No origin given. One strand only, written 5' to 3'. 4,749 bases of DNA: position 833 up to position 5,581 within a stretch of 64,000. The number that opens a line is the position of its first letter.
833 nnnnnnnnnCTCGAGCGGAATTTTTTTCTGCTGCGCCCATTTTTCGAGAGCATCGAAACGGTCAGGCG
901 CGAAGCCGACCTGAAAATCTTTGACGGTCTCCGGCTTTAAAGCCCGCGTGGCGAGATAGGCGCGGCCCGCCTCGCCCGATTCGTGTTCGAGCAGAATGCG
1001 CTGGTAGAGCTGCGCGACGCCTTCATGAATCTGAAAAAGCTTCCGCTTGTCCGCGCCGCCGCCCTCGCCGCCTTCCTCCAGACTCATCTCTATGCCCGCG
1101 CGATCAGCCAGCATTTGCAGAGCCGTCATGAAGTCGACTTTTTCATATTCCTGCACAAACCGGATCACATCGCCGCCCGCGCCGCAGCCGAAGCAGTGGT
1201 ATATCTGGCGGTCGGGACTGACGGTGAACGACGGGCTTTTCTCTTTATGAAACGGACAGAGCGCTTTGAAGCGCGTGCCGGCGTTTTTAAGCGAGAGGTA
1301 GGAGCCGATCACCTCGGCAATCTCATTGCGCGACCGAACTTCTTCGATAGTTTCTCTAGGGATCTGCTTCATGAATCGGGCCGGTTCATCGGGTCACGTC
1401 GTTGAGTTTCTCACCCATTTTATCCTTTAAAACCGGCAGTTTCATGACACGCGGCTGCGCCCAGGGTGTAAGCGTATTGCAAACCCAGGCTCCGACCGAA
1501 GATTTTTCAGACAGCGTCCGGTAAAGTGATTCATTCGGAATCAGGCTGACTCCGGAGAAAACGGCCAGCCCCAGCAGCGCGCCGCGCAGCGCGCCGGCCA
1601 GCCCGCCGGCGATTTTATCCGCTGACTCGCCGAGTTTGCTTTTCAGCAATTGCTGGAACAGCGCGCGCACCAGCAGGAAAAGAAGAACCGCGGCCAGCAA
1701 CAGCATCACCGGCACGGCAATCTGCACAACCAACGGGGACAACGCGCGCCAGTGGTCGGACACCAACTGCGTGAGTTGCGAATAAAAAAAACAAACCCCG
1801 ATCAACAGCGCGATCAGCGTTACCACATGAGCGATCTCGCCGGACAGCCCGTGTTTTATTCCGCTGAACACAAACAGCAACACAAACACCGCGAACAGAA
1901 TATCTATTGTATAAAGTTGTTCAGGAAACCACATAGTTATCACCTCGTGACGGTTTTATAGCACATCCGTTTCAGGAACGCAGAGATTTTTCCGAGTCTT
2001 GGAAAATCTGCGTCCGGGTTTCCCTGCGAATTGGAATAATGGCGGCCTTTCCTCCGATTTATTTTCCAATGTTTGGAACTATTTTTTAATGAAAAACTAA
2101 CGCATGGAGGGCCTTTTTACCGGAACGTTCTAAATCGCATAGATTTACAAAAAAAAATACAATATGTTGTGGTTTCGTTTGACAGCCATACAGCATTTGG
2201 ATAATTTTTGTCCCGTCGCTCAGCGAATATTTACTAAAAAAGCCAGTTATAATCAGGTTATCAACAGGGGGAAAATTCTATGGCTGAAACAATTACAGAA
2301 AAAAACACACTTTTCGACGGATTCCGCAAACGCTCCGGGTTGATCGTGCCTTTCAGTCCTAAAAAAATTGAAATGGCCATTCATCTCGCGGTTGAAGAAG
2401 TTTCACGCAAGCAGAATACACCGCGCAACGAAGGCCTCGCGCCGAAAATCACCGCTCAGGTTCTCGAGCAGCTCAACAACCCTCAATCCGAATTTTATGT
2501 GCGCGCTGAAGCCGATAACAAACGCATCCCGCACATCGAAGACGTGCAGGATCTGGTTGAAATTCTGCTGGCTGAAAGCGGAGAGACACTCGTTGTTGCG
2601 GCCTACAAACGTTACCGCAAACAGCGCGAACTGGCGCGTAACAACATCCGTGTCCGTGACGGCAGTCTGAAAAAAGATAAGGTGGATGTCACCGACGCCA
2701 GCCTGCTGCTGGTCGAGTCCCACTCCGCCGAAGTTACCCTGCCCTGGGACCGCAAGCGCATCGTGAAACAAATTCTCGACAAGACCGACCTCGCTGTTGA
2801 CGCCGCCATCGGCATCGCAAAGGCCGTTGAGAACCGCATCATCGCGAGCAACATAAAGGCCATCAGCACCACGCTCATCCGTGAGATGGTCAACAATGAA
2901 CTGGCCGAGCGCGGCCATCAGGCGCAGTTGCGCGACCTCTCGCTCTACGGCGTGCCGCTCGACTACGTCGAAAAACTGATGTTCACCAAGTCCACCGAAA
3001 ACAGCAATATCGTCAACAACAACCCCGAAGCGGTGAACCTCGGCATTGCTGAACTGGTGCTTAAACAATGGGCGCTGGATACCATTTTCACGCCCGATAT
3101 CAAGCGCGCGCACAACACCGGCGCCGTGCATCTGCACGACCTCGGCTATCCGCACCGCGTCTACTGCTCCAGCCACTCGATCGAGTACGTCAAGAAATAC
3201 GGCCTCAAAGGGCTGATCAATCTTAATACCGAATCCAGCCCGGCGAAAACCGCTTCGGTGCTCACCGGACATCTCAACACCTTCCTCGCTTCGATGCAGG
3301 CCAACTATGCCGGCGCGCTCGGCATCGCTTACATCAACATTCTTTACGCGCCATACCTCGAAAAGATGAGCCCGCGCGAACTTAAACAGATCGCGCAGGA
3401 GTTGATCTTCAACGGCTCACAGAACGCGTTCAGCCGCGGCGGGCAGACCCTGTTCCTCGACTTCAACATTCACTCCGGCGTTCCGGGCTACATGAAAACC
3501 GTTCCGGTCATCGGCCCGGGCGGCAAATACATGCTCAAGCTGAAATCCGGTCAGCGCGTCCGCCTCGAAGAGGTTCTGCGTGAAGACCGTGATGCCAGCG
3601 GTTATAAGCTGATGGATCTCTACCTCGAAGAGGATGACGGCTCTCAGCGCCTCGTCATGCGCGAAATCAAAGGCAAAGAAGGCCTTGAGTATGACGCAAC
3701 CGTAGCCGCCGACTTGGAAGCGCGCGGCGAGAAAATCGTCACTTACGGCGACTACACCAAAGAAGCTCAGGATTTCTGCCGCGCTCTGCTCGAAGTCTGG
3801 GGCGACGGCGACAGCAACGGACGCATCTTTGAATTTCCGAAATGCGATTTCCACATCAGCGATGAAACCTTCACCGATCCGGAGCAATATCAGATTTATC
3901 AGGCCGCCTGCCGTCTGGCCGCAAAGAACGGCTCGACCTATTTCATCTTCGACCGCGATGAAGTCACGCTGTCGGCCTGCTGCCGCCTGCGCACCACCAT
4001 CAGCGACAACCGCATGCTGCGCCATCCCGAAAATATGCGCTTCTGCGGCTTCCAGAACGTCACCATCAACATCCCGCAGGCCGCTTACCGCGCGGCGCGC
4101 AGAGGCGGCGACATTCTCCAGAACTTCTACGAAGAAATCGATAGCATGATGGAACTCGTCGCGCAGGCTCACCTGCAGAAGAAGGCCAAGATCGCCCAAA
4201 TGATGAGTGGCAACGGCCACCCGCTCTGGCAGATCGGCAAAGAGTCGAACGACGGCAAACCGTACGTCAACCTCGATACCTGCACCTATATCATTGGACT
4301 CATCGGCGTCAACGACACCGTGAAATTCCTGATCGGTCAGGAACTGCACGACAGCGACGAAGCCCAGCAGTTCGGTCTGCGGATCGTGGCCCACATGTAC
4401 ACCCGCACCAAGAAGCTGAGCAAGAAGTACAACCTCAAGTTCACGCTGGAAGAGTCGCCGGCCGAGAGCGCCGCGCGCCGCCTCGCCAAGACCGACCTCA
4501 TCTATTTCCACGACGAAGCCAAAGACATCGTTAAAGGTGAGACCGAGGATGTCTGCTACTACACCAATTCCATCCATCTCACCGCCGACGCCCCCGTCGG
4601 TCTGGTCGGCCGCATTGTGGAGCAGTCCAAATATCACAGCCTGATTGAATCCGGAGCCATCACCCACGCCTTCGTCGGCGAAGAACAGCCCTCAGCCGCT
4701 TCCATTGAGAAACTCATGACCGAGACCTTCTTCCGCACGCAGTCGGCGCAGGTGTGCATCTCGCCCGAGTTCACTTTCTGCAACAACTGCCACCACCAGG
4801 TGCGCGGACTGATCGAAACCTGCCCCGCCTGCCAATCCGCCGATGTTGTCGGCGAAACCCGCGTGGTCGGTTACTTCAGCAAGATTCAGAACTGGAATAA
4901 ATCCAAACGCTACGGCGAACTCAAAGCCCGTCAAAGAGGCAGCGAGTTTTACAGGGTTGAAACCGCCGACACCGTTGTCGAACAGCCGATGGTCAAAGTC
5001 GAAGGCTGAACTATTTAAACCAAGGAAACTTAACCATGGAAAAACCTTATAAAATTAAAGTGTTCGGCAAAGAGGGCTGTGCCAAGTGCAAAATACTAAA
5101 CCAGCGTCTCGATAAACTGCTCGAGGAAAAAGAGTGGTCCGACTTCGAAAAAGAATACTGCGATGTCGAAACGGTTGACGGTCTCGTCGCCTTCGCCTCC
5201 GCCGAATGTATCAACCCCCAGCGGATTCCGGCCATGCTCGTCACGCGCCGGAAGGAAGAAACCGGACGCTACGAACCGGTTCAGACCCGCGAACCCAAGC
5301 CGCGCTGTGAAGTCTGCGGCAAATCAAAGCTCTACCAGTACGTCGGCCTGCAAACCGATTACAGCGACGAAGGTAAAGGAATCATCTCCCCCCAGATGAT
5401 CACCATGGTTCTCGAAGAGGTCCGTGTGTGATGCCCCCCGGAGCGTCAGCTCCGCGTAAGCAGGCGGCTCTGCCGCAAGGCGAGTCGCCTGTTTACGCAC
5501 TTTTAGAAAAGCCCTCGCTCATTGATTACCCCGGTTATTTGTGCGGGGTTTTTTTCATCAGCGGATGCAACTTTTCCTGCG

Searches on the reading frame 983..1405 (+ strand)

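Call 97: search_protein_families(library=pfam, max_evalue=0.1, proteins=[window:983-1405:+])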
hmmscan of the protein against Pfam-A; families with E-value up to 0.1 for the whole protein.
window:983-1405:+ (140 aa): 1 family
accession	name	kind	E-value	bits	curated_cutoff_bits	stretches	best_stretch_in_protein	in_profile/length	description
PF13577.12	SnoaL_4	-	0.026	14.9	24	1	21-101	46-119/126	SnoaL-like domain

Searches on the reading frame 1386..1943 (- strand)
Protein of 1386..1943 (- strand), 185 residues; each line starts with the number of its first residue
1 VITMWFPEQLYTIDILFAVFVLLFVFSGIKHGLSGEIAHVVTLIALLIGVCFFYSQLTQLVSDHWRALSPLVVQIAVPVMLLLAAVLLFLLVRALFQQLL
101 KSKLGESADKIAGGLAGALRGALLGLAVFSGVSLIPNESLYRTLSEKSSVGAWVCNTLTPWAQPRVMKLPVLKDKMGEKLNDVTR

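Call 97: search_protein_families(library=pfam, max_evalue=0.1, proteins=[window:1386-1943:-])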
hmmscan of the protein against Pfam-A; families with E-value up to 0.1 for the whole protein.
window:1386-1943:- (185 aa): 1 family
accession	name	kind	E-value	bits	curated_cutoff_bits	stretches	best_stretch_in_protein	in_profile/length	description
PF02674.22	Colicin_V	-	1.1e-13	51.9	29.3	1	13-149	1-134/144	Colicin V production protein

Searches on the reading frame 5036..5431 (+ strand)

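Call 97: search_protein_families(library=pfam, max_evalue=0.1, proteins=[window:5036-5431:+])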
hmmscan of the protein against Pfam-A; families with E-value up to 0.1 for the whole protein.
window:5036-5431:+ (131 aa): 2 families
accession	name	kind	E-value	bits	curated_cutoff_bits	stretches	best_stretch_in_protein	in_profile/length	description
PF05768.20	Glrx-like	-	0.0047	17.7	26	1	7-47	2-39/77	Glutaredoxin-like domain (DUF836)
PF13192.12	Thioredoxin_3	-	0.015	15.8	24.8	1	6-34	2-29/76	Thioredoxin domain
